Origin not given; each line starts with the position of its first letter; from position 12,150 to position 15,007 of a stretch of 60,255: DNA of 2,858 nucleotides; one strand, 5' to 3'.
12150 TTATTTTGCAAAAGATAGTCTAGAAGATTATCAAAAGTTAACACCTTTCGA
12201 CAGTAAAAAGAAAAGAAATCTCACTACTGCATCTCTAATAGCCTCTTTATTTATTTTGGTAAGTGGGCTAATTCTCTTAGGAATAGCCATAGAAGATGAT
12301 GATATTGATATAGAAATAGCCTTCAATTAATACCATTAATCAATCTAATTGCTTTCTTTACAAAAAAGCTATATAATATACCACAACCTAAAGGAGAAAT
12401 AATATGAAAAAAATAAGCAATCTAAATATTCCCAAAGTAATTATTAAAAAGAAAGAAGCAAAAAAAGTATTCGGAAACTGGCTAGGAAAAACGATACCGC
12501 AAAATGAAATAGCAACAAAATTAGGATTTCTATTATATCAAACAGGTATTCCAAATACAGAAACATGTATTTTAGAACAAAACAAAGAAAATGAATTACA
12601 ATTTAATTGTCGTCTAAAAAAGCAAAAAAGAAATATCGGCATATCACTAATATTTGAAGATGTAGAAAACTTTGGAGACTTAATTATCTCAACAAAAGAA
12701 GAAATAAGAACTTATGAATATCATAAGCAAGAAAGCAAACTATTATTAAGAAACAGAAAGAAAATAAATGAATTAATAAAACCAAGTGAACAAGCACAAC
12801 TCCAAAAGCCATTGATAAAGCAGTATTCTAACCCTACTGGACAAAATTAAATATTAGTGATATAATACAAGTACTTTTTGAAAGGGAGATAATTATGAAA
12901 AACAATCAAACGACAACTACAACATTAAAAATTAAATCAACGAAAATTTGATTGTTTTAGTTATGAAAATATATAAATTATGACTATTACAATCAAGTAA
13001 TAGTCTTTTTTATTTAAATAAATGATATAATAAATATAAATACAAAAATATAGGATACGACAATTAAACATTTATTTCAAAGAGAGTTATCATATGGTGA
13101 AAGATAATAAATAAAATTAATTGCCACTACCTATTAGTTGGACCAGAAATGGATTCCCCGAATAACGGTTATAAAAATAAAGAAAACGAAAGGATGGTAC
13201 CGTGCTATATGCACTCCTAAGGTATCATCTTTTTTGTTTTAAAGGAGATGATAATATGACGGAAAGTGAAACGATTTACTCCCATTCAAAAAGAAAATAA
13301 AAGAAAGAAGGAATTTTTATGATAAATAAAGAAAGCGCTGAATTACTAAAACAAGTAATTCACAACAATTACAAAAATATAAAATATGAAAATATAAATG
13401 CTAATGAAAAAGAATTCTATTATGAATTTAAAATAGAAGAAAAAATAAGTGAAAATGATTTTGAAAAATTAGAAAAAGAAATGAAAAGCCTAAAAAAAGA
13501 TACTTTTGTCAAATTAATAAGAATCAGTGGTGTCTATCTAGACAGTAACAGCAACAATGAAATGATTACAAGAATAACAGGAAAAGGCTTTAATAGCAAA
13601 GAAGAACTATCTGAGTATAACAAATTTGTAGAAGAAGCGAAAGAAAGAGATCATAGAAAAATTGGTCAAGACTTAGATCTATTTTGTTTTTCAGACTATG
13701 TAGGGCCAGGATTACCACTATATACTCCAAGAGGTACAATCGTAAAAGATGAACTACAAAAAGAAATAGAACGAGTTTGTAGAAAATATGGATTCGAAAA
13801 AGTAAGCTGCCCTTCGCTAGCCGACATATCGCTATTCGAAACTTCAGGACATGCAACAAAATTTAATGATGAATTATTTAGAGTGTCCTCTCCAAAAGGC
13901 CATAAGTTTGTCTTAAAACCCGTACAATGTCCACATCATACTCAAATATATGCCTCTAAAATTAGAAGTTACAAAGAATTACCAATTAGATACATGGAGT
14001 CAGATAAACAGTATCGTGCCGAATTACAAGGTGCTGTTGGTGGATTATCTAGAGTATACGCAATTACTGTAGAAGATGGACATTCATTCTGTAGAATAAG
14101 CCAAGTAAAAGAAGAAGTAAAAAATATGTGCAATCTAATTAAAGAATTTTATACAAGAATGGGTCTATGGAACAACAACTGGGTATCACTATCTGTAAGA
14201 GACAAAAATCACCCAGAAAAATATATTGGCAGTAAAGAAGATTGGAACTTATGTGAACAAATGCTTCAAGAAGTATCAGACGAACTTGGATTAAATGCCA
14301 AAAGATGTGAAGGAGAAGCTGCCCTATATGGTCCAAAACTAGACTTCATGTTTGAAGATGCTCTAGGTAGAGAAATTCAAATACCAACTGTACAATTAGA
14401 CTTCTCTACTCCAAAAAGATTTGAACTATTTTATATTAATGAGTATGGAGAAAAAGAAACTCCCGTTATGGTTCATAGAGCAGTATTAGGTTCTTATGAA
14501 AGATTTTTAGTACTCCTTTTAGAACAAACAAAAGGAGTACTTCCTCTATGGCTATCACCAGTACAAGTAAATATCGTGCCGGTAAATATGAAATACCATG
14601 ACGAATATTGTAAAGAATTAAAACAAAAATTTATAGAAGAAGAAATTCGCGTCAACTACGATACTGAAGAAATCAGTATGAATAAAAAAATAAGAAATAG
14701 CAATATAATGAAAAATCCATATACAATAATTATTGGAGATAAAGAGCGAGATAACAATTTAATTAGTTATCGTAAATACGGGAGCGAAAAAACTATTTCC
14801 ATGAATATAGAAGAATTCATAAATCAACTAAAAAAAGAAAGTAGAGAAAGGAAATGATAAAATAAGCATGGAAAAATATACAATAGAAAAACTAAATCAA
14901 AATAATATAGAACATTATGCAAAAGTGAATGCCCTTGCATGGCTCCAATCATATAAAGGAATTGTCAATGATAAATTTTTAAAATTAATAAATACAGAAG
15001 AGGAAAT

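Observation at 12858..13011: Classical four-segment ribosome-mediated attenuator with a 5xThr leader peptide, in tandem with the Thr T-box of thrS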

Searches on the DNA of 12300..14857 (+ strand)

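Call 4: search_rna_families(source=window, start=12300, end=13500, threshold=evalue, max_evalue=10, show_alignments=3)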
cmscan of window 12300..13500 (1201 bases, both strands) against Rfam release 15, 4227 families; matches with E-value up to 10: 2.
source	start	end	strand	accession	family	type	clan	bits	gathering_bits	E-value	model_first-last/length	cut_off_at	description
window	13036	13221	+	RF00230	T-box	Cis-reg; leader;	-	56.5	93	2.3e-11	1-219/219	no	T-box leader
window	13223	13305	-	RF03259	MIR1514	Gene; miRNA;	-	18.6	90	3.3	1-110/110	no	MIR1514 microRNA precursor family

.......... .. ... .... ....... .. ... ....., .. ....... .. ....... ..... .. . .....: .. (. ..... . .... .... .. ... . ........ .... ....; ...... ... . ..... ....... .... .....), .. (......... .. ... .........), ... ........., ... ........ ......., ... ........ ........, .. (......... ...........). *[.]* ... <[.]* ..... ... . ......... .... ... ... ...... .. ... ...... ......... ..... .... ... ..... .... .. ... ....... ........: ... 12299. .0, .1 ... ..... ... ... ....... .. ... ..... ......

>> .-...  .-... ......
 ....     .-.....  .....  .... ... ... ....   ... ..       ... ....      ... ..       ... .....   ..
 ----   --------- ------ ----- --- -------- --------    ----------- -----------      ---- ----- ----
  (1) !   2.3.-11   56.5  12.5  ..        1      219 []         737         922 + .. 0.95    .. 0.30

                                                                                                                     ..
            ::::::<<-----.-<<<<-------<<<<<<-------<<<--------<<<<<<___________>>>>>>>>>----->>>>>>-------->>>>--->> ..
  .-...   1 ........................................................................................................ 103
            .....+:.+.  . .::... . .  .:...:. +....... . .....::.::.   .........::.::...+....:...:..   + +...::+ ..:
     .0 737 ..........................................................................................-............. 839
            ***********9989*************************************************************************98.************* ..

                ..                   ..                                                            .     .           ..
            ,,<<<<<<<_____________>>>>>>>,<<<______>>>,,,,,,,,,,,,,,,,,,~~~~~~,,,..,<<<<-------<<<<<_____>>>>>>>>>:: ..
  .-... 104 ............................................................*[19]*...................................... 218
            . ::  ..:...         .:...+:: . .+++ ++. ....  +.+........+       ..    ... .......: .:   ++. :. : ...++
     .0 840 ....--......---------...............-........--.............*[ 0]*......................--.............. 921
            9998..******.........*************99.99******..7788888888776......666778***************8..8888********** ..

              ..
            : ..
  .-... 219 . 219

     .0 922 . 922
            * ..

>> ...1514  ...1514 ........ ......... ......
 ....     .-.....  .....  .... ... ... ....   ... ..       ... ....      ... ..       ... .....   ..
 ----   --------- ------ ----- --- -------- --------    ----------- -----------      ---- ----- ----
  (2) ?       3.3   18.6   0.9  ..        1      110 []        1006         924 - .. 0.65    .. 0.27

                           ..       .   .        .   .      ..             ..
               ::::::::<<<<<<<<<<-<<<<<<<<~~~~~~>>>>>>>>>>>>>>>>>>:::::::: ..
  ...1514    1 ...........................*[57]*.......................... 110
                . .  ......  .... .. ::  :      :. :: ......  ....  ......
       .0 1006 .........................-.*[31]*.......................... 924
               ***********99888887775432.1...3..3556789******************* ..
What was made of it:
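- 13036..13235 (+): Thr T-box leader. Specifier ACU at 13126-13128. T-box sequence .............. at 13191-13204. Terminator 13193-13201 / 13221-13229 plus a U run. Rfam RF00230, 56.5 bits, E 2.3e-11, full-length model match, below the gathering score of 93 (call 4).
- On Rfam Thr_leader (RF00506), homology to the enterobacterial thrL attenuator: cmscan of 12300-13500 at E up to 10 returns only the T-box and a chance miRNA hit (call 4).
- On T-box leader (RF00230), for the downstream element at 13036-13221: Full-length model match, E 2.3e-11, but 56.5 bits is below the gathering score of 93 (call 4).
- No Rfam family matches 12300-13035 even at E up to 10 (call 4).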

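Call 41: search_rna_families(sources=[L003, L008, L024, L054, L017, L029, L053, L073, L047], threshold=evalue, max_evalue=0.01)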
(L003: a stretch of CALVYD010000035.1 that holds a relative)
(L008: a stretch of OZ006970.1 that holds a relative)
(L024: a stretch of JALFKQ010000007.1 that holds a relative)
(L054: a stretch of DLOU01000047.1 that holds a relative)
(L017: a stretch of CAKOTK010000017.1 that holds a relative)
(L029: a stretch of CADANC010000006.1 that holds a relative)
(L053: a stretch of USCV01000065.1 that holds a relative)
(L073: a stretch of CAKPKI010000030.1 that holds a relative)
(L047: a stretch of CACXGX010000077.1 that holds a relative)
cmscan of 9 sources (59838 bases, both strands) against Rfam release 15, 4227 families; matches with E-value up to 0.01: 2.
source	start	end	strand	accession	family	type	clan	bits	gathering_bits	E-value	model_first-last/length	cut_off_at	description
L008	2710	2899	+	RF00230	T-box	Cis-reg; leader;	-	60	93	1.4e-10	1-219/219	no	T-box leader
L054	2707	2891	+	RF00230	T-box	Cis-reg; leader;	-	55.2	93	2.4e-09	1-219/219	no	T-box leader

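Call 42: search_rna_families(source=L003, start=2500, end=3010, threshold=evalue, max_evalue=1)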
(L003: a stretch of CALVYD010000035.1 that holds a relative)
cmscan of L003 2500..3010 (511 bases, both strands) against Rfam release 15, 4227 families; matches with E-value up to 1: 1.
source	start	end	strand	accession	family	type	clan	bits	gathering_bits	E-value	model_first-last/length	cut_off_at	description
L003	2716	2901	+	RF00230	T-box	Cis-reg; leader;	-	71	93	1.8e-15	1-219/219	no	T-box leader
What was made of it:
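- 13036..13235 (+): Relatives score 55-71 bits (calls 41, 42).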

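Call 43: search_rna_families(source=L017, start=500, end=1050, threshold=evalue, max_evalue=1)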
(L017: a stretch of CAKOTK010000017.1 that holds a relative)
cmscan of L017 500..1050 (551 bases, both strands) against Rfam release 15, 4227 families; matches with E-value up to 1: 0.
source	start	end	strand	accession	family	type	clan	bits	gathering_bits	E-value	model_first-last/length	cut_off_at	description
